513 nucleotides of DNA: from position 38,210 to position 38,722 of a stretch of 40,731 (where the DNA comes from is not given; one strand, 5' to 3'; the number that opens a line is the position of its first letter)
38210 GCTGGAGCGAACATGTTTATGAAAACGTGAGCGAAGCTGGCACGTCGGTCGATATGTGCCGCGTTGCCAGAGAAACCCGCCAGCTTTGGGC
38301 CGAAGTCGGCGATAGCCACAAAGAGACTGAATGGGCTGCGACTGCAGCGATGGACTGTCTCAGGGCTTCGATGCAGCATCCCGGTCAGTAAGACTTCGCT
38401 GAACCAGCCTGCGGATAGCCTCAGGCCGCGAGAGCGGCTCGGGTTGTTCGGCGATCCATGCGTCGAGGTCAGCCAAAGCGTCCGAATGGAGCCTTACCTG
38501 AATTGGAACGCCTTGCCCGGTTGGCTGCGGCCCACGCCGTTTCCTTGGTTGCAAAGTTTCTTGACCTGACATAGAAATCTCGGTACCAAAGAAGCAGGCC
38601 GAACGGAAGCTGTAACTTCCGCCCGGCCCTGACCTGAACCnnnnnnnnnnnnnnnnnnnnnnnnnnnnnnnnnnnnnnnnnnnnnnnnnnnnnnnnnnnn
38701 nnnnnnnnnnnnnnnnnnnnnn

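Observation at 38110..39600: A 1.5-kb lower-GC moron island separating the tail chaperone genes from the tape measure gene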

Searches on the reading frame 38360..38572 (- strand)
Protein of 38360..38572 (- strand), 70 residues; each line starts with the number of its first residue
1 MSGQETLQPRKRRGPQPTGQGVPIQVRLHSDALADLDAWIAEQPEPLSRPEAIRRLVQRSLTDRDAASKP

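Call 10: search_protein_families(library=pfam, max_evalue=0.1, proteins=[window:38360-38572:-])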
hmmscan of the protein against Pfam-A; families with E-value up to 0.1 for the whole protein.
window:38360-38572:- (70 aa): 1 family
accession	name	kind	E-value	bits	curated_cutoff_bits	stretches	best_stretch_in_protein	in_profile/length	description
PF01402.27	RHH_1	-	0.072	13.5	20.5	0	24-59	2-35/39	Ribbon-helix-helix protein, copG family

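Call 11: search_protein_families(library=phrogs, max_evalue=0.1, proteins=[window:38360-38572:-])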
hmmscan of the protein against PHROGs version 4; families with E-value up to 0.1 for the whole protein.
window:38360-38572:- (70 aa): 2 families
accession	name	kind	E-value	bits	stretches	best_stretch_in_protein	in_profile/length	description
phrog_4738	-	transcription regulation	4.5e-05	24.1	1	13-63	7-55/59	transcriptional repressor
phrog_18767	-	unknown function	0.024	15.4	1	22-68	18-63/71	-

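Call 42: search_protein_families(library=padloc, max_evalue=0.1, proteins=[window:38360-38572:-])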
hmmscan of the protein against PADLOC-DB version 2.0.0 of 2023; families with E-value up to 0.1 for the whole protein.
window:38360-38572:- (70 aa): 0 families

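Call 44: search_protein_families(library=ncbifam, max_evalue=0.1, proteins=[window:38360-38572:-])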
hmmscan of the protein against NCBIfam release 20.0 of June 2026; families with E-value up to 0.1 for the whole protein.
window:38360-38572:- (70 aa): 0 families

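Call 61: search_solved_structures(query=window:38360-38572:-, max_evalue=1, show_alignments=2)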
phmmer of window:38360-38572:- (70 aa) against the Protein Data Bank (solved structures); distinct sequences matched with E-value up to 1: 2.
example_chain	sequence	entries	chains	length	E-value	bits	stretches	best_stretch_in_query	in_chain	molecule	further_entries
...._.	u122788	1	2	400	0.22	15.4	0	26-61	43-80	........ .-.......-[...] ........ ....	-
1xi4_J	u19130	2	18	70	0.7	13.8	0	30-58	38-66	Clathrin light chain A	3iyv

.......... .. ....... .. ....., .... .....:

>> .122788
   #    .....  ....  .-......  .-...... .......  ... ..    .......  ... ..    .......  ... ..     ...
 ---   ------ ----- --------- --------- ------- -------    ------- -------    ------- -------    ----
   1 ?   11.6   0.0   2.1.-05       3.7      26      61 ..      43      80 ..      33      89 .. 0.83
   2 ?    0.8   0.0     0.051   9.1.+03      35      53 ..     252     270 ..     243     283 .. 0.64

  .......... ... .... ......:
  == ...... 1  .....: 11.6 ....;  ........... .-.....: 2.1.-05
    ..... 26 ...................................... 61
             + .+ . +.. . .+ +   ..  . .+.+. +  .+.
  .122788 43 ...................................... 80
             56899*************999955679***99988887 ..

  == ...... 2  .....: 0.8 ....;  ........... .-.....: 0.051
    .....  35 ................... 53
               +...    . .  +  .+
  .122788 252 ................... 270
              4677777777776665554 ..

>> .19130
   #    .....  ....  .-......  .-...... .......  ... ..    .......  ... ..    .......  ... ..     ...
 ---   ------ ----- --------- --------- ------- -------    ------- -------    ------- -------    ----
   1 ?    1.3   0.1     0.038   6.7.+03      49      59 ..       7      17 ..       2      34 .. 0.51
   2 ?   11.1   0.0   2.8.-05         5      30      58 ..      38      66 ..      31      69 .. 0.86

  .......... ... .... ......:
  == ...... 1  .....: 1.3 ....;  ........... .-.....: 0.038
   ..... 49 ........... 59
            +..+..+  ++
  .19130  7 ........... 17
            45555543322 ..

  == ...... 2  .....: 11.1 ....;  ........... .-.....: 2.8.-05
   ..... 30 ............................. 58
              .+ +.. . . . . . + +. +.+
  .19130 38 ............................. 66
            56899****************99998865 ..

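Call 67: search_dna_similar(query=window:38360-38572:-, collection=phages, mode=protein, max_evalue=0.01, max_rows=25)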
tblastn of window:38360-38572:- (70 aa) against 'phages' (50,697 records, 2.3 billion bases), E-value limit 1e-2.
Records with a match: 4; places in all: 4; records where one place covers at least 80% of the query: 0.
Best place of each record, by identity: <60% 4.
By first word of the organism name: Mycobacterium 4.
By host as written in the record: Mycobacterium smegmatis mc2155 2; Mycobacterium smegmatis mc2 155 1; Mycolicobacterium smegmatis mc2 155 1.
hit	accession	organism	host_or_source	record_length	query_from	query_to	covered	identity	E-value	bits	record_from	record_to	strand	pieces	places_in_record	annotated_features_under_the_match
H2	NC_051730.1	Mycobacterium phage Jung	Mycobacterium smegmatis mc2155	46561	21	61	59%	51.2%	6e-3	38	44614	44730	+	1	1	72: transcriptional repressor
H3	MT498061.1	Mycobacterium phage Jung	Mycobacterium smegmatis mc2155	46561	21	61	59%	51.2%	6e-3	38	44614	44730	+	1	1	72: ribbon-helix-helix DNA binding domain protein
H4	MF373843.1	Mycobacterium phage StevieRay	Mycobacterium smegmatis mc2 155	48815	21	61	59%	51.2%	7e-3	38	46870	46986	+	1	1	76: ribbon-helix-helix DNA binding domain protein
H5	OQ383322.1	Mycobacterium phage LOCV1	Mycolicobacterium smegmatis mc2 155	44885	21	61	59%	51.2%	8e-3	38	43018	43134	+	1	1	ribbon-helix-helix DNA binding protein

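Call 88: find_related_loci(query=A4, collection=viral_contigs, flank=5000)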
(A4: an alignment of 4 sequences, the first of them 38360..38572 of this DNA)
Query A4 (70 aa) in viral_contigs; peptide patterns used: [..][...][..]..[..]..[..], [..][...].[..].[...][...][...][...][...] (x = any residue, [..] = any of these).
121 stretches matched a pattern; 48 encode a relative of the query (tblastn E <= 1e-3); 48 distinct loci.
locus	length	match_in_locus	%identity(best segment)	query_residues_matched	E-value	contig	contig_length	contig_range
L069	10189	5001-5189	70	1-62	1e-23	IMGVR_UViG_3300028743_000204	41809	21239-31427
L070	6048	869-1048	62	1-61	8e-19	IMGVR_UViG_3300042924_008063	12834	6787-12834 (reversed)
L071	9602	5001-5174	47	2-63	2e-10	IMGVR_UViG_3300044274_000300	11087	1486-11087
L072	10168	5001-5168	46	10-66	4e-10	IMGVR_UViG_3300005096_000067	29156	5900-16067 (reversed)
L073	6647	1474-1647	47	10-67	2e-9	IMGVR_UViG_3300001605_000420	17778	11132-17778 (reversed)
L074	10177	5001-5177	46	1-61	8e-9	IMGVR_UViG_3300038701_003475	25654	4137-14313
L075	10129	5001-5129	51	21-63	2e-8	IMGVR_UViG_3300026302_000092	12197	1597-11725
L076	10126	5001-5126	45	24-65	1e-7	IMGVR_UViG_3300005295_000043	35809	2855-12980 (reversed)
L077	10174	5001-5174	36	8-61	5e-7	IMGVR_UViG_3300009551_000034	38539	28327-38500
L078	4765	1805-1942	46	16-61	1e-6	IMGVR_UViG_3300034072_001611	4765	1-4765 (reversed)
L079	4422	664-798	47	24-68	2e-6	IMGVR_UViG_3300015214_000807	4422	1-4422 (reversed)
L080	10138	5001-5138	49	11-57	2e-6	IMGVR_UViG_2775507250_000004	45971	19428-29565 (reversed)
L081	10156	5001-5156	40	10-64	2e-6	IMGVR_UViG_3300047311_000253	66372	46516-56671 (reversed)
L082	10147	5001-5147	46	10-61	3e-6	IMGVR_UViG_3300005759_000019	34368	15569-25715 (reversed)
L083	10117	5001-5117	49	23-61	2e-6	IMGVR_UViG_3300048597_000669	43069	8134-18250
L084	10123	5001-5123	49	21-61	3e-6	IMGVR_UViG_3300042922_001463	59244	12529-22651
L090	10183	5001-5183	35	1-62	1e-5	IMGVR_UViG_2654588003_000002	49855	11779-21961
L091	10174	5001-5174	36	1-61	1e-5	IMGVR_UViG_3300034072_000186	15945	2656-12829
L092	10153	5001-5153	42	10-61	1e-5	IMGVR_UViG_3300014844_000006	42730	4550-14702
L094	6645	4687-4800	47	24-61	2e-5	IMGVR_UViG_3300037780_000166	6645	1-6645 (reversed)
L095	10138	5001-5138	46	24-69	2e-5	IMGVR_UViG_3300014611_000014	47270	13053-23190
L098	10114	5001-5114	47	24-61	3e-5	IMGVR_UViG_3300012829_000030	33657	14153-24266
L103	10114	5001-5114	42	24-61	9e-5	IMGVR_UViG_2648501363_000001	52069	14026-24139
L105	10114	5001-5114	45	24-61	1e-4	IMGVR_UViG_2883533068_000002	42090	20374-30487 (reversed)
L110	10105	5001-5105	51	24-58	2e-4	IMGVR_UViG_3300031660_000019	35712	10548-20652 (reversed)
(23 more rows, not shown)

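Call 102: search_protein_families(library=phrogs, alignment_id=A6, max_evalue=0.00001)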
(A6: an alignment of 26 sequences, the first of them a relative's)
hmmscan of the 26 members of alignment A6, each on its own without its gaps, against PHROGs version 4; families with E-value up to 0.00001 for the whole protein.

A. member 1, L069:2-2152:- (717 aa): 9 families
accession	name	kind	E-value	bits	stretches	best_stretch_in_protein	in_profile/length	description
phrog_15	-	head and packaging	1.3e-129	435.5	1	26-692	332-957/1330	terminase large subunit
phrog_15657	-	unknown function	1.5e-11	45.3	1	348-437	51-136/230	-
phrog_12089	-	unknown function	1.9e-11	45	1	511-648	26-148/208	-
phrog_675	-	head and packaging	1e-10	41.5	1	57-327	37-294/576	terminase large subunit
phrog_21311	-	head and packaging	2.5e-09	38.3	1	120-289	4-178/218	terminase large subunit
phrog_16406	-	unknown function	2.1e-08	34.3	1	348-434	129-211/601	-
phrog_3925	-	head and packaging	4e-08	34.1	1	66-140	66-140/150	terminase large subunit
phrog_23163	-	unknown function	2.6e-07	31.4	1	50-136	35-122/130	-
phrog_4145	-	head and packaging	4.3e-07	30.5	1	64-209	52-202/209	terminase large subunit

B. families by the number of members that match (of 26 scanned): 120 families (the first 25 are shown)
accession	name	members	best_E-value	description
phrog_1533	-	5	5.8e-71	tail length tape measure protein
phrog_36752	-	5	8.5e-67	-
phrog_1272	-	5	5.1e-50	tail length tape measure protein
phrog_1293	-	5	7e-34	tail length tape measure protein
phrog_991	-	4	1.5e-58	tail length tape measure protein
phrog_339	-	4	1.6e-58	tail length tape measure protein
phrog_1535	-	4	2.2e-19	tail length tape measure protein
phrog_167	-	3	9.1e-37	tail length tape measure protein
phrog_1506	-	3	2.9e-24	tail length tape measure protein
phrog_28918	-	3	3.2e-20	-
phrog_8125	-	3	3.7e-16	tail length tape measure protein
phrog_28083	-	3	1.9e-10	-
phrog_17300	-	2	3.3e-134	tail length tape measure protein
phrog_21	-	2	7.1e-95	portal protein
phrog_8892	-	2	2.5e-79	tail length tape measure protein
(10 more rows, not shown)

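Call 103: search_protein_families(library=phrogs, max_evalue=0.000001, proteins=[L072:2-2581:-, L074:601-3216:-, L076:595-3696:-, L084:1-2172:-, L090:3-1652:-, L091:1215-3509:-, L092:1-2424:-, L095:421-2631:-, L103:2-2533:-, L105:1384-4287:-])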
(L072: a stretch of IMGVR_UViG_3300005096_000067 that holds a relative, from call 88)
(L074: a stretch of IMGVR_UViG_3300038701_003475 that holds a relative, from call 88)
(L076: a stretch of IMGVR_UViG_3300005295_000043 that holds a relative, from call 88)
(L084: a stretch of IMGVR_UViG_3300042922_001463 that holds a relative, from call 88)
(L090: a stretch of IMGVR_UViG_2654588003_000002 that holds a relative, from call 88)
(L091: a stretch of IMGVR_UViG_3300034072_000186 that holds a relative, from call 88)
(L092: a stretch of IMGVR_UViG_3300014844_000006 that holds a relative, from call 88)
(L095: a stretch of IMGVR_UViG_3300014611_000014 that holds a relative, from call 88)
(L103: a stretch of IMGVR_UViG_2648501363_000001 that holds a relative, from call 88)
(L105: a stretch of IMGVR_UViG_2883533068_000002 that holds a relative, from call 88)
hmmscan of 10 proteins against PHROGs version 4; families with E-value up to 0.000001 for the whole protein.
L072:2-2581:- (860 aa): 24 families
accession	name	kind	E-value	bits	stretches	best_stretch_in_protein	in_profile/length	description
phrog_1533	-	tail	5.8e-71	240.6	1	79-464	165-546/1688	tail length tape measure protein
phrog_38390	-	tail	1e-66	226.8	1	178-540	54-415/1029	tail length tape measure protein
phrog_9696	-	tail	1.3e-61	209.7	1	104-668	17-537/1415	tail length tape measure protein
phrog_991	-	tail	1.5e-58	199.5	1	22-804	137-826/1966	tail length tape measure protein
phrog_28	-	tail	1.3e-56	193.8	1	21-549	118-674/1228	tail length tape measure protein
phrog_4704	-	tail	2.3e-56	192.8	1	16-544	18-579/625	tail length tape measure protein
phrog_1272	-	tail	5.1e-50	171.3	1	24-785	88-845/1606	tail length tape measure protein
phrog_5218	-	unknown function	1.4e-46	160.3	1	21-622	79-721/1599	-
phrog_19074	-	unknown function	6.1e-44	151.3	1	163-481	136-458/1384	-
phrog_167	-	tail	9.1e-37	127.4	1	17-747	163-656/1555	tail length tape measure protein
phrog_28420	-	tail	1.6e-35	123.5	1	175-463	50-331/906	tail length tape measure protein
phrog_1293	-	tail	7e-34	117.9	1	20-604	8-604/1424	tail length tape measure protein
phrog_5493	-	tail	1e-31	111.2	1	156-433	45-326/1102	tail length tape measure protein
phrog_16692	-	unknown function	4.5e-31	109.1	1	129-454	127-471/1107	-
phrog_37649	-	tail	1e-23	83.6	1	147-532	419-798/2006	tail length tape measure protein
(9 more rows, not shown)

L074:601-3216:- (872 aa): 2 families
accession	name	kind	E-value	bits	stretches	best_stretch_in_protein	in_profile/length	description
phrog_36752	-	unknown function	8.5e-14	51.3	1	462-852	700-1058/1078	-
phrog_8125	-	tail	7.3e-10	39.5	1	86-243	74-227/578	tail length tape measure protein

L076:595-3696:- (1034 aa): 0 families

L084:1-2172:- (724 aa): 9 families
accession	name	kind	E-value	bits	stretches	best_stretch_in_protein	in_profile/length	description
phrog_24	-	tail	2.2e-26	93.3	1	284-718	86-530/1151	tail length tape measure protein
phrog_20862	-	unknown function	7.3e-25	88.3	2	326-521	72-270/698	-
phrog_25966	-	tail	3.8e-13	48.9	1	448-680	68-295/1651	tail length tape measure protein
phrog_19914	-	tail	3.2e-11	43.2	1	354-519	68-229/946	tail length tape measure protein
phrog_16823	-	tail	3.5e-11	42.2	1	342-516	118-295/1948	tail length tape measure protein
phrog_19487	-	tail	1.7e-10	40.9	1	321-536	24-231/1147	tail length tape measure protein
phrog_8892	-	tail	3e-09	37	1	327-535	17-178/752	tail length tape measure protein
phrog_4498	-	tail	9.6e-09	35.7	1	445-650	72-268/381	tail length tape measure protein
phrog_3827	-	tail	8.7e-08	32.7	1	448-615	218-377/393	tail length tape measure protein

L090:3-1652:- (550 aa): 0 families

L091:1215-3509:- (765 aa): 20 families
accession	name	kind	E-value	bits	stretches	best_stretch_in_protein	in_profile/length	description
phrog_17300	-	tail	3.3e-134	450.3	2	1-400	1-353/900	tail length tape measure protein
phrog_8892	-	tail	2.5e-79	268.8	1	233-761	258-738/752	tail length tape measure protein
phrog_339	-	tail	2.6e-50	172.7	1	1-286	2-284/1123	tail length tape measure protein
phrog_3336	-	tail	3.7e-46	159.2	1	33-286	46-298/1051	tail length tape measure protein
phrog_3519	-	tail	1.2e-36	127.7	1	1-605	3-483/959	tail length tape measure protein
phrog_1107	-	tail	8.1e-36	124.4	1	1-284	124-409/1252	tail length tape measure protein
phrog_8010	-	tail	2.9e-34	119.2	1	33-312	235-515/1543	tail length tape measure protein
phrog_2335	-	tail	8.6e-32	111.1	1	20-327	442-723/1536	tail length tape measure protein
phrog_7740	-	tail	2.1e-29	102.6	1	24-298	47-314/2151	tail length tape measure protein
phrog_10574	-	tail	2.3e-26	93.8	1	363-761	289-636/640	tail length tape measure protein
phrog_12706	-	tail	1.7e-21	77.2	1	21-286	166-430/1244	tail length tape measure protein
phrog_16889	-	tail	3.8e-20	73.2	1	5-323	12-324/470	tail length tape measure protein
phrog_16297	-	tail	3e-16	59.9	1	5-283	20-295/777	tail length tape measure protein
phrog_32885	-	tail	7.1e-16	58.4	1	57-286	37-266/948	tail length tape measure protein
phrog_27190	-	tail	2.5e-14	53.3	1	10-299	57-337/1015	tail length tape measure protein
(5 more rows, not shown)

L092:1-2424:- (808 aa): 0 families

L095:421-2631:- (737 aa): 18 families
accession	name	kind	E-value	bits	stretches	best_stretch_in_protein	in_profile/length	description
phrog_3519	-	tail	3.9e-67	228.7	1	8-271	10-263/959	tail length tape measure protein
phrog_339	-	tail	1.6e-58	199.9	1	9-300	10-282/1123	tail length tape measure protein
phrog_8010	-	tail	1.5e-56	193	1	18-291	211-476/1543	tail length tape measure protein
phrog_2335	-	tail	1.6e-52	179.8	1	20-329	421-727/1536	tail length tape measure protein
phrog_17300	-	tail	4.5e-52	178.5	1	1-303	1-288/900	tail length tape measure protein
phrog_3336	-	tail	3.9e-50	172.4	1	17-290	16-286/1051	tail length tape measure protein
phrog_12706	-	tail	1.6e-48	166.7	1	23-308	161-436/1244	tail length tape measure protein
phrog_1107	-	tail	3.8e-48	165.2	1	20-276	143-384/1252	tail length tape measure protein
phrog_1068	-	tail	7.2e-43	148.3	1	26-296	51-297/706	tail length tape measure protein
phrog_32885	-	tail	1.2e-39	137.1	1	88-288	54-252/948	tail length tape measure protein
phrog_16297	-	tail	2.7e-39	136.1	1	16-271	20-270/777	tail length tape measure protein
phrog_7740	-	tail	1.4e-35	123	1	21-291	27-287/2151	tail length tape measure protein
phrog_27190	-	tail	2.3e-31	109.7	1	18-270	33-290/1015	tail length tape measure protein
phrog_16889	-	tail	2.2e-28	100.4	1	48-275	30-264/470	tail length tape measure protein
phrog_1506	-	tail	2.9e-24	86.2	1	25-311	18-287/1269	tail length tape measure protein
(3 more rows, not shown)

L103:2-2533:- (844 aa): 0 families

L105:1384-4287:- (968 aa): 10 families
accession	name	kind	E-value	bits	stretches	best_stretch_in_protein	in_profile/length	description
phrog_28918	-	unknown function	3.2e-20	72.4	1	168-322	100-254/1445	-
phrog_1535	-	tail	1.9e-17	63.8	1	104-325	192-421/1152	tail length tape measure protein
phrog_36752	-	unknown function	6.1e-12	45.1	1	273-955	351-1059/1078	-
phrog_1533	-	tail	8.8e-11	41.1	1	257-449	517-687/1688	tail length tape measure protein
phrog_1293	-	tail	9.6e-11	41.2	1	263-541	461-749/1424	tail length tape measure protein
phrog_28083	-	unknown function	1.9e-10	40.9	1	101-394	227-510/830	-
phrog_991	-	tail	7.5e-09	34.7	1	29-394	207-667/1966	tail length tape measure protein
phrog_8462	-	tail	4.2e-08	33.4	1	103-858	29-610/672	tail length tape measure protein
phrog_167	-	tail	1.7e-07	30.3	1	22-355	347-616/1555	tail length tape measure protein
phrog_1272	-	tail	2.4e-07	29.9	1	262-417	529-678/1606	tail length tape measure protein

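Call 119: search_protein_families(library=phrogs, max_evalue=0.01, proteins=[L079:786-1205:-, L110:5131-5541:-, L098:5122-5616:-, L103:5115-5402:-, L092:5128-5427:-, L094:4824-5300:-])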
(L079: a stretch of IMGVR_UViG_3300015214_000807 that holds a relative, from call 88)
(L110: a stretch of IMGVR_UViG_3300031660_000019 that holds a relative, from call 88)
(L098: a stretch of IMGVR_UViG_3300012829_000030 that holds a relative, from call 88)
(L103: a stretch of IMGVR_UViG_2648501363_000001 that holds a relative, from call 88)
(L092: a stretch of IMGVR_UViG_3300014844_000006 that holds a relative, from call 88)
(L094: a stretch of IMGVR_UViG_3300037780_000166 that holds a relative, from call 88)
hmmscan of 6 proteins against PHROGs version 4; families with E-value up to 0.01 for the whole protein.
L079:786-1205:- (140 aa): 0 families

L110:5131-5541:- (137 aa): 0 families

L098:5122-5616:- (165 aa): 1 family
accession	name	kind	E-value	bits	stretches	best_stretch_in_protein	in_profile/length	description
phrog_3958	-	unknown function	0.0077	17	0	5-46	20-61/71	-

L103:5115-5402:- (96 aa): 5 families
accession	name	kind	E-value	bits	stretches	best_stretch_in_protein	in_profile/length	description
phrog_13160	-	unknown function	9.6e-07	29.9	1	17-82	63-125/139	-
phrog_2320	-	unknown function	0.00047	21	1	5-67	25-97/171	-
phrog_32961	-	unknown function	0.00049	21.4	1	19-78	91-149/161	-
phrog_20018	-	unknown function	0.001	19.6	1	24-80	66-117/175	-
phrog_3403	-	unknown function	0.0028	18.2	1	8-83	161-235/243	-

L092:5128-5427:- (100 aa): 0 families

L094:4824-5300:- (159 aa): 0 families
